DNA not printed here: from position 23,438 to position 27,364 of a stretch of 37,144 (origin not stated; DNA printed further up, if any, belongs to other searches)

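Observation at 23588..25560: Degenerate-GGDEF / intact-EAL sensor encoded inside the riboswitch-controlled operon: built-in negative feedback on its own inducer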

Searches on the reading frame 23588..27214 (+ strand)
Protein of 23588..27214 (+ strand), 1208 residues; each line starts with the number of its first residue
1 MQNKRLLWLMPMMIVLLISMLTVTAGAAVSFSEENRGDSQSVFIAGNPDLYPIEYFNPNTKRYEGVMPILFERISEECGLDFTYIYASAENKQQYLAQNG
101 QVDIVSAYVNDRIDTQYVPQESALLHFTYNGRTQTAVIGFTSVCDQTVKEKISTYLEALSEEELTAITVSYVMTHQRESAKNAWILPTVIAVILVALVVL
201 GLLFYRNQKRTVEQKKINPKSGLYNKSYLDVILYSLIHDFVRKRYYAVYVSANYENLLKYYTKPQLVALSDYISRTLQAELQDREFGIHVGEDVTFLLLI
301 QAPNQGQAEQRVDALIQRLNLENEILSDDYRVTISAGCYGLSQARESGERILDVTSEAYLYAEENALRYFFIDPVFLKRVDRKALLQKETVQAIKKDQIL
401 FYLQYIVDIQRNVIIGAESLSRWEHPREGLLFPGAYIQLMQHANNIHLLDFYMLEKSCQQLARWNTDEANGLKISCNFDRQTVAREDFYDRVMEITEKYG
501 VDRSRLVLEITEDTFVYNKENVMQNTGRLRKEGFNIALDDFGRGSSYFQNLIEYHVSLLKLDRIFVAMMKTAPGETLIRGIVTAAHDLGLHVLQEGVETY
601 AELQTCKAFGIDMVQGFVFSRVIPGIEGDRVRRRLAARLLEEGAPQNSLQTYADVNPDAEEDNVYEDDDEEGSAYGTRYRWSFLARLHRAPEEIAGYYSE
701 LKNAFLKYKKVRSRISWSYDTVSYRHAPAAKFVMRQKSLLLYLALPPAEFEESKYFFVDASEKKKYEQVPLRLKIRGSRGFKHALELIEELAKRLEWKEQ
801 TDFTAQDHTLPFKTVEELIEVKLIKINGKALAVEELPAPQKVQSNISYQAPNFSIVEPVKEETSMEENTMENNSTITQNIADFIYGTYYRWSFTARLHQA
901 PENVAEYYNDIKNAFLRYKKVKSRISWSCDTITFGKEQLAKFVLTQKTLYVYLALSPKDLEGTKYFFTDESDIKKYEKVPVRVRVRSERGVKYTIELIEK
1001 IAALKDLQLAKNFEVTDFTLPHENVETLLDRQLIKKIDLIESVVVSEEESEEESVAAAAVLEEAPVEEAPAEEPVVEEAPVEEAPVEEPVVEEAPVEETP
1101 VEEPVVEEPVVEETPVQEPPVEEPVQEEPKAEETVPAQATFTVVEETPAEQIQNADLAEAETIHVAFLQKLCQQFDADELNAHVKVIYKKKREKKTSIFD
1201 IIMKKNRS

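Call 5: search_protein_families(library=pfam, proteins=[window:23588-27214:+], max_evalue=1)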
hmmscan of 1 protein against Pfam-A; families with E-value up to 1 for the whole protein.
window:23588-27214:+ (1208 aa): 9 families
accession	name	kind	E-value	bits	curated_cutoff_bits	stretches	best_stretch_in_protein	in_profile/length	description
PF00563.25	EAL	-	1.6e-54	185.2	31.3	1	391-621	5-235/236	EAL domain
PF02095.21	Extensin_1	-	1.9e-10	41.3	105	1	1064-1132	39-117/171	Extensin-like protein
PF15330.11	SIT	-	0.0042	18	27.6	1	184-227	1-44/114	SHP2-interacting transmembrane adaptor protein, SIT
PF00497.25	SBP_bac_3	-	0.014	15.6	26.4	1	44-107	3-64/132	Bacterial extracellular solute-binding proteins, family 3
PF00990.26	GGDEF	-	0.016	15.4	23.8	1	272-358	61-150/161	Diguanylate cyclase, GGDEF domain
PF19451.5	DUF5989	-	0.023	15.2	27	1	2-26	12-37/49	Family of unknown function (DUF5989)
PF15306.11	LIN37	-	0.054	14.1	27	1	821-892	70-134/159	LIN37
PF06365.17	CD34_antigen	-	0.07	13.5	26.3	1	156-216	75-136/204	CD34/Podocalyxin family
PF02672.20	CP12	-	0.63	11.3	22.7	1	643-666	47-70/70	CP12 domain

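Call 8: search_solved_structures(query=window:23588-27214:+, max_evalue=0.01, show_alignments=3)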
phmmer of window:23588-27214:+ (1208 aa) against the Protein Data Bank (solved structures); distinct sequences matched with E-value up to 0.01: 44.
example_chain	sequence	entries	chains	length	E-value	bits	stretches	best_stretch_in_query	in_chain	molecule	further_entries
4rnh_A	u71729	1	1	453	3.9e-35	124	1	291-625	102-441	Motility regulator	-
4rni_A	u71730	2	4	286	2.6e-34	121.2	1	391-625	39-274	Motility regulator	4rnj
5m3c_A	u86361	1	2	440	3.6e-34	120.8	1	273-625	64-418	Diguanylate cyclase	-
4rnf_A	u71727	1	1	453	9.4e-34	119.4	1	291-625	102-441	Motility regulator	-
5yrp_A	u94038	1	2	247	4.9e-32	113.7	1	399-627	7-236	Sensory box/response regulator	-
9cmf_A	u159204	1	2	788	3.9e-29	104.1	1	206-626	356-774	Oxygen sensor protein DosP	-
9clo_A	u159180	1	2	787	3.9e-29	104.1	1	206-626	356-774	Oxygen sensor protein DosP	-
9bgv_A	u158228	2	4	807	4.1e-29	104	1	206-626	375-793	Oxygen sensor protein DosP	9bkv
9cdr_A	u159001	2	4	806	4.2e-29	104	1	206-626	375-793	Oxygen sensor protein DosP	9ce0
3u2e_A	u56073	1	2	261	6e-29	103.5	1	386-623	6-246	GGDEF family protein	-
3s83_A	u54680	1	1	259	8.7e-29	102.9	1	390-623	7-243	GGDEF family protein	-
4hjf_A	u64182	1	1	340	1e-28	102.7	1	386-624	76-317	GGDEF family protein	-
5m1t_A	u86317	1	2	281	1.2e-28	102.5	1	388-625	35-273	MucR Phosphodiesterase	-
8arv_A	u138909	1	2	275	1.6e-28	102.1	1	386-628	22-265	Bifunctional diguanylate cyclase/phosphodiesterase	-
2r6o_A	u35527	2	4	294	3e-28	101.2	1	386-620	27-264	Putative diguanylate cyclase/phosphodiesterase (GGDEF & EAL domains) | PUTATIVE DIGUANYLATE CYCLASE/PHOSPHODIESTERASE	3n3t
3sy8_A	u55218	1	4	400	5.2e-24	87.1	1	390-624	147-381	RocR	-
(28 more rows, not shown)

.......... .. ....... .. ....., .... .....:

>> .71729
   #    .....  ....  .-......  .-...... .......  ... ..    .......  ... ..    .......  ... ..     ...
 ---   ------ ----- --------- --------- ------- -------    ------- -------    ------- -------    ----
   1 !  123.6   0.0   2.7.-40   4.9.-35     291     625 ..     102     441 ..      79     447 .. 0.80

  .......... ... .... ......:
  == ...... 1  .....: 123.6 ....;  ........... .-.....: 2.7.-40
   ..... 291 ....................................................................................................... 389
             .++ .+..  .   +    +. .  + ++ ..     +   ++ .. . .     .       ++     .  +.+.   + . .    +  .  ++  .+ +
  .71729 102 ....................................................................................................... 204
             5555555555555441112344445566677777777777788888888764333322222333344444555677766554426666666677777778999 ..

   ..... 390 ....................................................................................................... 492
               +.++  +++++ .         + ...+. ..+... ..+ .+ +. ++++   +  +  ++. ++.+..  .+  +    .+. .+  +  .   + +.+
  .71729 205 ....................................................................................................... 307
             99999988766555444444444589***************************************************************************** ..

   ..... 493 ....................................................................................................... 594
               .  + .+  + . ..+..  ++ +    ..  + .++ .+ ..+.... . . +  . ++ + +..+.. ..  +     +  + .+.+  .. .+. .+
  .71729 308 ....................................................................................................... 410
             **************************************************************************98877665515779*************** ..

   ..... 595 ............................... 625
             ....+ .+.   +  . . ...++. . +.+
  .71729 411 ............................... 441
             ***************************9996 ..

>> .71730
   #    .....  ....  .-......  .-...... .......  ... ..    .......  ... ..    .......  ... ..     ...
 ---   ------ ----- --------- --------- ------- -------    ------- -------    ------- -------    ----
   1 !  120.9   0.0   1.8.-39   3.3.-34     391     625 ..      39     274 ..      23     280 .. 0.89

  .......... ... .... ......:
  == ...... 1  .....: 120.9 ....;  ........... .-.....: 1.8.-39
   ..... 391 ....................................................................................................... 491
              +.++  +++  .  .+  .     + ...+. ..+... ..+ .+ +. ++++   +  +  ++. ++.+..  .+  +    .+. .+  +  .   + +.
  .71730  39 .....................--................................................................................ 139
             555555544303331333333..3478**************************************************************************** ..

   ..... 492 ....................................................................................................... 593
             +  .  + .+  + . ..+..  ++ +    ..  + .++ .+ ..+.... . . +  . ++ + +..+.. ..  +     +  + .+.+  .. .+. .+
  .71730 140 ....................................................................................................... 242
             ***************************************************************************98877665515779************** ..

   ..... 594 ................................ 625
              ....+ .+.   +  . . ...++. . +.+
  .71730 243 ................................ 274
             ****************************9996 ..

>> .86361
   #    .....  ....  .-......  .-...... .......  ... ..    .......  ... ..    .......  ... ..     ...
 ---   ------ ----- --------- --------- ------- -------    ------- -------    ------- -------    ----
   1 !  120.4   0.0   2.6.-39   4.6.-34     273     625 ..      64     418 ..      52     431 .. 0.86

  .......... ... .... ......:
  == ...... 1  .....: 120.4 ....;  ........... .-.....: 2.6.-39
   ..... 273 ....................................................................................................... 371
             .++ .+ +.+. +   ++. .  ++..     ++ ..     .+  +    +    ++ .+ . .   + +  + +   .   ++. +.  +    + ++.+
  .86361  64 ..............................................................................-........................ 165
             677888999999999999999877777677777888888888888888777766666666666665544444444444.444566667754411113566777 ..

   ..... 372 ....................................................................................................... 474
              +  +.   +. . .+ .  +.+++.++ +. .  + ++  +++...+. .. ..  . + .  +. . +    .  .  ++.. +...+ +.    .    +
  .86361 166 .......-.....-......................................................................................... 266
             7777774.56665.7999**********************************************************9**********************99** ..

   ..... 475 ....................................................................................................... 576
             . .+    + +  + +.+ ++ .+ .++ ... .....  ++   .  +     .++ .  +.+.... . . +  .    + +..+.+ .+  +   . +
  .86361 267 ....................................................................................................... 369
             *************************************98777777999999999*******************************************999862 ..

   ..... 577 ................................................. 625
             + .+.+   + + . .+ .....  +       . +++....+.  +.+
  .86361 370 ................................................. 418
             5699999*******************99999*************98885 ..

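Call 10: search_protein_families(library=ncbifam, proteins=[window:23588-27214:+], max_evalue=0.01)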
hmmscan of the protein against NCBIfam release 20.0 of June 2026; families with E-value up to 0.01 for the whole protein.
window:23588-27214:+ (1208 aa): 15 families
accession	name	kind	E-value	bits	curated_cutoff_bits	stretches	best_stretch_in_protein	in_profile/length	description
NF045675.1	PhdiestaseDibA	equivalog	1.3e-45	155.9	980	1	289-624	280-617/623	phosphodiesterase DibA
NF008467.0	PRK11359.1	equivalog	9.4e-44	149.6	857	1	189-624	350-784/800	oxygen-sensing cyclic-di-GMP phosphodiesterase DosP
NF053781.1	cdiGMPphdstlr2612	equivalog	2.3e-43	148.1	1600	1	276-625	905-1258/1268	Tlr1612 family c-di-GMP phosphodiesterase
NF007474.0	PRK10060.1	equivalog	3.3e-40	137.9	782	1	270-630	293-652/663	cyclic di-GMP phosphodiesterase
NF052458.1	PhdiestGepA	equivalog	5.1e-40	137.4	1200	1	272-624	479-833/840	phosphodiesterase GepA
NF008807.1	PRK11829.1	equivalog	1.7e-39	135.5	733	1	313-624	346-654/670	biofilm formation regulator HmsP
NF052596.1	RR_EAL_PvrR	equivalog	5.6e-39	133.9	580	1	387-624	144-381/398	response regulator cyclic di-GMP phosphodiesterase PvrR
NF007839.0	PRK10551.1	equivalog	7.1e-33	114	461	1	386-623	264-501/518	cyclic di-GMP phosphodiesterase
NF007298.0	PRK09776.1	equivalog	1.1e-20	73.1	1135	1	380-622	854-1096/1111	diguanylate cyclase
NF052265.1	EAL_dom_RimA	equivalog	7e-20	71.3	430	1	401-621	19-232/248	S6 modification regulatory phosphodiesterase RimA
NF045673.1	c-di-GMPRcptLapD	equivalog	8.7e-20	70.6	1020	1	295-621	321-643/647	cyclic di-GMP receptor LapD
NF008281.1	PRK11059.1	equivalog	1.2e-13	50.3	663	1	392-622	403-629/633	RNase E specificity factor CsrD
NF051476.1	CDiGphdiTpdA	equivalog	5.3e-12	45.3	1000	1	501-620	448-568/570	cyclic di-GMP phosphodiesterase TpdA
NF008617.0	PRK11596.1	equivalog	3.7e-09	36.2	190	1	458-624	85-244/255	cyclic-guanylate-specific phosphodiesterase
NF051880.1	FlagAsmCDGMPTipF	equivalog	5.3e-08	32.1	600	1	388-562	150-324/421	flagella assembly cyclic-di-GMP phosphodiesterase TipF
